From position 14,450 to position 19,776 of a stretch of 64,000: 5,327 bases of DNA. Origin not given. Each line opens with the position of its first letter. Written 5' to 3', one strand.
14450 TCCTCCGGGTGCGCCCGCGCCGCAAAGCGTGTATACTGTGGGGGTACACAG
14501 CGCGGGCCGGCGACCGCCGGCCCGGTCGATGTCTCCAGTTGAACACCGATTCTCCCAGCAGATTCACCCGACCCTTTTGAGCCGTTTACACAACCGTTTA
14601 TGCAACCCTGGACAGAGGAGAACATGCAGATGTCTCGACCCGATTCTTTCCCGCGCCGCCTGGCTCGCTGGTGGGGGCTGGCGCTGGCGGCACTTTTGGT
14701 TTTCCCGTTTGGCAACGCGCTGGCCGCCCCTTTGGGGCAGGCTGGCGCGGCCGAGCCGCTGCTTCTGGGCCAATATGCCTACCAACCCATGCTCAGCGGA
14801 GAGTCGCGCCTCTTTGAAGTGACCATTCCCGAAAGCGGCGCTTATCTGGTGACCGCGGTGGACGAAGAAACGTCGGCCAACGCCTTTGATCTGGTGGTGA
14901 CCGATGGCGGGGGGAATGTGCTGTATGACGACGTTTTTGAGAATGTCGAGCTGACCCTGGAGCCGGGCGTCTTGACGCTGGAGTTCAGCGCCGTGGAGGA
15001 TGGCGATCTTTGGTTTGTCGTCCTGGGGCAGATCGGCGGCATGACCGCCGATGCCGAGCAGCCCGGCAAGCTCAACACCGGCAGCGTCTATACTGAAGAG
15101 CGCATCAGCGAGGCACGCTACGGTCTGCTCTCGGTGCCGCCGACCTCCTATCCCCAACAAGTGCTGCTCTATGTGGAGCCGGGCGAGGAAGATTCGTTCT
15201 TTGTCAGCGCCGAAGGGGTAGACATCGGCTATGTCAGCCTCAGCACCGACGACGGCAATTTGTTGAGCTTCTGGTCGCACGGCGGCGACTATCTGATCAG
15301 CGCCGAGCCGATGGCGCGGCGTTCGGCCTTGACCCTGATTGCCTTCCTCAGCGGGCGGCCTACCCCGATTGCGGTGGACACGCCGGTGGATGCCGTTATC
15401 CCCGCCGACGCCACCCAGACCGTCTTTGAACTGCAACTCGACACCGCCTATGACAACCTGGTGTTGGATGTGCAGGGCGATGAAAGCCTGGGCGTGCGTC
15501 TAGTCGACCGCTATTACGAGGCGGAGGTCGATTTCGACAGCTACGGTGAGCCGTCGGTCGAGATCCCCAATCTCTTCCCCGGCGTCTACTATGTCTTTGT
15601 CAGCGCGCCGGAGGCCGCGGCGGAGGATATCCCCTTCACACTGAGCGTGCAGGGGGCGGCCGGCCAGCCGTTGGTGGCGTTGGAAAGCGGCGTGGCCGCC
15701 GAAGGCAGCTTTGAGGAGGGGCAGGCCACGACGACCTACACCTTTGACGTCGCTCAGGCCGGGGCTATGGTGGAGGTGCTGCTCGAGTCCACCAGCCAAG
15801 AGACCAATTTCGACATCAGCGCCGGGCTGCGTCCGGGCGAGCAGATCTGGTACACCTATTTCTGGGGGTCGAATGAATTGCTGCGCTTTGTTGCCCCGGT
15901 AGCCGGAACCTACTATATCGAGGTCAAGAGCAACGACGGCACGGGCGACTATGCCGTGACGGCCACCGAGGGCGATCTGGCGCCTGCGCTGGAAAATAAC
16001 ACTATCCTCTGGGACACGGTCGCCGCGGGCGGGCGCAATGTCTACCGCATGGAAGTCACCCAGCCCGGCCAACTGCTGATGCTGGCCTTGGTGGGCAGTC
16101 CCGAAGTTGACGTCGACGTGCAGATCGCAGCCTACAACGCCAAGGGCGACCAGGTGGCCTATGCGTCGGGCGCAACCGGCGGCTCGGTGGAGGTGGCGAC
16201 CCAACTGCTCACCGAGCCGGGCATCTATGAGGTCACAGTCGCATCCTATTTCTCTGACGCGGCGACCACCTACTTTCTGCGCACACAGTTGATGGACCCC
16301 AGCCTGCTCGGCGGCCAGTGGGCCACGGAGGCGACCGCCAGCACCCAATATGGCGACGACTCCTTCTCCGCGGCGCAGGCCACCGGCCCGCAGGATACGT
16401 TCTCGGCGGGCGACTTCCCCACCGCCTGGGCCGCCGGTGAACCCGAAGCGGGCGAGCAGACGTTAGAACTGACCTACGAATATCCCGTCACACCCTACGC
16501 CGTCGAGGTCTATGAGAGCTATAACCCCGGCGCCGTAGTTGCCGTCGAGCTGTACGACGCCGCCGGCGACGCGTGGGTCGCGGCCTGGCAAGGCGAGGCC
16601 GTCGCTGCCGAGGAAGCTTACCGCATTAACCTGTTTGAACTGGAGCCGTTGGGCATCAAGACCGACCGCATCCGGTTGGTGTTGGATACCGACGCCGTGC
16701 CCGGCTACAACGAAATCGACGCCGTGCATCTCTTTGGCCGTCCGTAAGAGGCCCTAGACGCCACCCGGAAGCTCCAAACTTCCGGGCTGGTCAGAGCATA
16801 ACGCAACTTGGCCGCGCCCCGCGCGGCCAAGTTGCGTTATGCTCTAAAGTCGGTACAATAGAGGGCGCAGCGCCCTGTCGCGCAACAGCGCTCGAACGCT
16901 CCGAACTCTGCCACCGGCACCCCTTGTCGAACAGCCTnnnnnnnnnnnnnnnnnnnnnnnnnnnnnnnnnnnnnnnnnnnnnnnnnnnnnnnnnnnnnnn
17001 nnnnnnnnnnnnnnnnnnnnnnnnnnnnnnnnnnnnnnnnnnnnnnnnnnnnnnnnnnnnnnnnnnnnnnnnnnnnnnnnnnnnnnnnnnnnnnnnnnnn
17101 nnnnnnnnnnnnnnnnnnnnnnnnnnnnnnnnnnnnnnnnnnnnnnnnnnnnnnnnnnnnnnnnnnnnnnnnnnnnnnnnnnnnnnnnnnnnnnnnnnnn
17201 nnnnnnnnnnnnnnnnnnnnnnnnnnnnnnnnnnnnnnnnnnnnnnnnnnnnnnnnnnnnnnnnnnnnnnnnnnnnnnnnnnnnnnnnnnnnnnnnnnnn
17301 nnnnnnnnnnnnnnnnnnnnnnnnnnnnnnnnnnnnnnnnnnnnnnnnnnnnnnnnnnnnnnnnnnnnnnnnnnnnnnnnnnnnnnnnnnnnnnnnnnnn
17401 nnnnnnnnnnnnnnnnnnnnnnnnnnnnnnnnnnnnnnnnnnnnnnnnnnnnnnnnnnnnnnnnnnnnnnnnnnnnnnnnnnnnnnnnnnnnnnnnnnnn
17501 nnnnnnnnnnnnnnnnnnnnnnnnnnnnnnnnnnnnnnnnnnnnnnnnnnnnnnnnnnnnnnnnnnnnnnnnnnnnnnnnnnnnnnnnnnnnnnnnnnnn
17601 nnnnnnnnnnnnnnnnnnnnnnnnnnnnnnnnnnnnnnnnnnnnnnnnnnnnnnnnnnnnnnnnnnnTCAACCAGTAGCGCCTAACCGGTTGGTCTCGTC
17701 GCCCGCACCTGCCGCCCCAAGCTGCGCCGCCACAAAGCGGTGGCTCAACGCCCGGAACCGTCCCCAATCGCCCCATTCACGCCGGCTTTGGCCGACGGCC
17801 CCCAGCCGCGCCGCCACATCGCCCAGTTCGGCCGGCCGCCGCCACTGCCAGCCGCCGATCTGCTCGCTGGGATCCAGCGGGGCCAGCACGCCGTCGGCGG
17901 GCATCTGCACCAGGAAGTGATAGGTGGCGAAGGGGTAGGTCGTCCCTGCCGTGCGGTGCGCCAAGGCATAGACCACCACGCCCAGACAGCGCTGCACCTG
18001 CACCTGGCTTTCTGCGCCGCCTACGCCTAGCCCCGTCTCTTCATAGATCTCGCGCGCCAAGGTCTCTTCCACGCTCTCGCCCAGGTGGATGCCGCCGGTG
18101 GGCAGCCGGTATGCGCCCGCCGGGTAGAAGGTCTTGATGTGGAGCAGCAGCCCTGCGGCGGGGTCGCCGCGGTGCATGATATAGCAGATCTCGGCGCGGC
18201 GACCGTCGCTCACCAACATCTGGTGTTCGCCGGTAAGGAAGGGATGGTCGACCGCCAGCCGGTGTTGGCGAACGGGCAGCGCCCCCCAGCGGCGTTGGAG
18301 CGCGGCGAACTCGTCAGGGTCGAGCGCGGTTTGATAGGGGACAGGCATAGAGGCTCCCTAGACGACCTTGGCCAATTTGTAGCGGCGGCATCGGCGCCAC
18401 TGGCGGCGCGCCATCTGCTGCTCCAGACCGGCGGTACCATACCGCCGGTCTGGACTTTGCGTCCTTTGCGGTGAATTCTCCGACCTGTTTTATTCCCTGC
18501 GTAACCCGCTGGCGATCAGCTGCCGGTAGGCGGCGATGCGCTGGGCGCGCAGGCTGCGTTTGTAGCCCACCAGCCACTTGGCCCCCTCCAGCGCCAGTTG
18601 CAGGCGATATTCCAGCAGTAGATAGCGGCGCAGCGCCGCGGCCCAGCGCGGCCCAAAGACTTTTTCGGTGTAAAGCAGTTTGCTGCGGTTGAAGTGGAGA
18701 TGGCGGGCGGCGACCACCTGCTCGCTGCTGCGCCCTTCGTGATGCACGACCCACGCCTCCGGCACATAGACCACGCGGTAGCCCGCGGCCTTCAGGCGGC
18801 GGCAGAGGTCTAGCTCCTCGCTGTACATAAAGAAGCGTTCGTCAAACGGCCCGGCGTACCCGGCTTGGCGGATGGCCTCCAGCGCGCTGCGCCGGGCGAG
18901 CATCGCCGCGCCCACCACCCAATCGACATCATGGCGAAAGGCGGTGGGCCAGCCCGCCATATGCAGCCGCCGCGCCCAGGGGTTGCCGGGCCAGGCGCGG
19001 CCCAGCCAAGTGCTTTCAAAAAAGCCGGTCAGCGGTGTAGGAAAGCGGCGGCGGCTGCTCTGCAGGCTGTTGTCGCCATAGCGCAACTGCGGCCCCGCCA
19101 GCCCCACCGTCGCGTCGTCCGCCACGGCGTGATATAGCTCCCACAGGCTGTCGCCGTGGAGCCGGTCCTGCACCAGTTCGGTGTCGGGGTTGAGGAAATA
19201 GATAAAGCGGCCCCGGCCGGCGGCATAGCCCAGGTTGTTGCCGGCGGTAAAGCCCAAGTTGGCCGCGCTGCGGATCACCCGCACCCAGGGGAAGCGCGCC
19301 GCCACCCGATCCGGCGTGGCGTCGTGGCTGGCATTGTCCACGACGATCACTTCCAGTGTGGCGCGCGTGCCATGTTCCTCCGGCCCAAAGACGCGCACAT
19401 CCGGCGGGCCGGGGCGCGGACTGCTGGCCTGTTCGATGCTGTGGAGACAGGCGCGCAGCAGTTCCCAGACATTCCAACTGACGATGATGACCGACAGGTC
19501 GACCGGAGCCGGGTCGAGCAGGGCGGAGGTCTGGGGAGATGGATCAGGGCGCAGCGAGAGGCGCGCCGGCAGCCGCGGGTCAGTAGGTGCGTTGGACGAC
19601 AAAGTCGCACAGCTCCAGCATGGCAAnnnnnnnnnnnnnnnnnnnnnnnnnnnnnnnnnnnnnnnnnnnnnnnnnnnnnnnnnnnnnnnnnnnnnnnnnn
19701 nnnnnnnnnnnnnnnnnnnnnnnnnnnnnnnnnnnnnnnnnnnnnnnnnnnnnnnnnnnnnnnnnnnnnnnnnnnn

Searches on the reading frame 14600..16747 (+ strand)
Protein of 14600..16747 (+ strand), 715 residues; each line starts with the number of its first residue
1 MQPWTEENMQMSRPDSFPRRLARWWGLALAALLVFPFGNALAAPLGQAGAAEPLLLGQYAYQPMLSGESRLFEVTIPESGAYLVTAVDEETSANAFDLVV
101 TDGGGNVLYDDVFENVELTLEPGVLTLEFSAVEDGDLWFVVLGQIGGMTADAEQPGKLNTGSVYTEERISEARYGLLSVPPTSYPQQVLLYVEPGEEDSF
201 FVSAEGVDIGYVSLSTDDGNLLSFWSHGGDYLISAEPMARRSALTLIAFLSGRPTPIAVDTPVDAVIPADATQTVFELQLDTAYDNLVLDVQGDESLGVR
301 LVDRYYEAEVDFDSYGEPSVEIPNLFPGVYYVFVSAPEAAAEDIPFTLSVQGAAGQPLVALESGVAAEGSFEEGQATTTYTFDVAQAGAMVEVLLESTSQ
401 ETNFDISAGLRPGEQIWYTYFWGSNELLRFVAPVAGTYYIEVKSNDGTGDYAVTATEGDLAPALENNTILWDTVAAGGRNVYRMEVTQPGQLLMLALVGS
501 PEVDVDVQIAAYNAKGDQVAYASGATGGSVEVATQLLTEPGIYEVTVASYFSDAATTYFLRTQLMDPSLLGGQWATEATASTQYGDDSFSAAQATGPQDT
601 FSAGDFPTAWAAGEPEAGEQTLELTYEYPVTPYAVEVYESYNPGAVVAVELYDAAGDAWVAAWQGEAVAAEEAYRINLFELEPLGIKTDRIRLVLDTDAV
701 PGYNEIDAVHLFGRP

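Call 79: search_protein_families(library=pfam, proteins=[window:14600-16747:+], max_evalue=0.00001)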
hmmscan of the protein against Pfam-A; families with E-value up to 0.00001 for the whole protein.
window:14600-16747:+ (715 aa): 1 family
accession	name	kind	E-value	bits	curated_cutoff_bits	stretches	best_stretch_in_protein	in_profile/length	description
PF04151.21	PPC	-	2e-11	45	25.9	0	377-444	2-70/70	Bacterial pre-peptidase C-terminal domain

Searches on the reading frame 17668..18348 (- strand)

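Call 79: search_protein_families(library=pfam, proteins=[window:17668-18348:-], max_evalue=0.00001)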
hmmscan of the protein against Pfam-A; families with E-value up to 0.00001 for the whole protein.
window:17668-18348:- (226 aa): 1 family
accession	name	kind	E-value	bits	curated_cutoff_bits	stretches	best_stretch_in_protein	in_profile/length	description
PF00293.34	NUDIX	-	1e-10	42.2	21.1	1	68-178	17-119/134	NUDIX domain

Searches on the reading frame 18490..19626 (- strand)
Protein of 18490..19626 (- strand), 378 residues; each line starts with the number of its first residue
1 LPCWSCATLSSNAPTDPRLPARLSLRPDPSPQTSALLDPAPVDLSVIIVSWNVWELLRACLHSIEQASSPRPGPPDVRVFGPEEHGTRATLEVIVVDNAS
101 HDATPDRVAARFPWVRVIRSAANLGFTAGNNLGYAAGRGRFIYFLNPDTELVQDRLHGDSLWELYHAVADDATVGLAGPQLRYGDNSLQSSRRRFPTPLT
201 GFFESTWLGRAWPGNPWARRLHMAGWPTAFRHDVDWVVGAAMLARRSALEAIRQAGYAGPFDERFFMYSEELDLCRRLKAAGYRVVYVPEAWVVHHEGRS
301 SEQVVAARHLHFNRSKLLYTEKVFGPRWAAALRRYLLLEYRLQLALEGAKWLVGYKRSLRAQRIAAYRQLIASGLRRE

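Call 80: search_protein_families(library=pfam, proteins=[window:18490-19626:-], max_evalue=0.00001)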
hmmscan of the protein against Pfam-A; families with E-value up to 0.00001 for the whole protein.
window:18490-19626:- (378 aa): 3 families
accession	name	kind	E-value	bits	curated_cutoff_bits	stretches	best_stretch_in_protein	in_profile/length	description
PF00535.33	Glycos_transf_2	-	4e-14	53.3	23.3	1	45-193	1-128/168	Glycosyl transferase family 2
PF13641.12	Glyco_tranf_2_3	-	1.3e-08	35.5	27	1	44-305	3-221/230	Glycosyltransferase like family 2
PF13632.12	Glyco_trans_2_3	-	8.3e-08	32.7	27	1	232-318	67-129/198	Glycosyl transferase family group 2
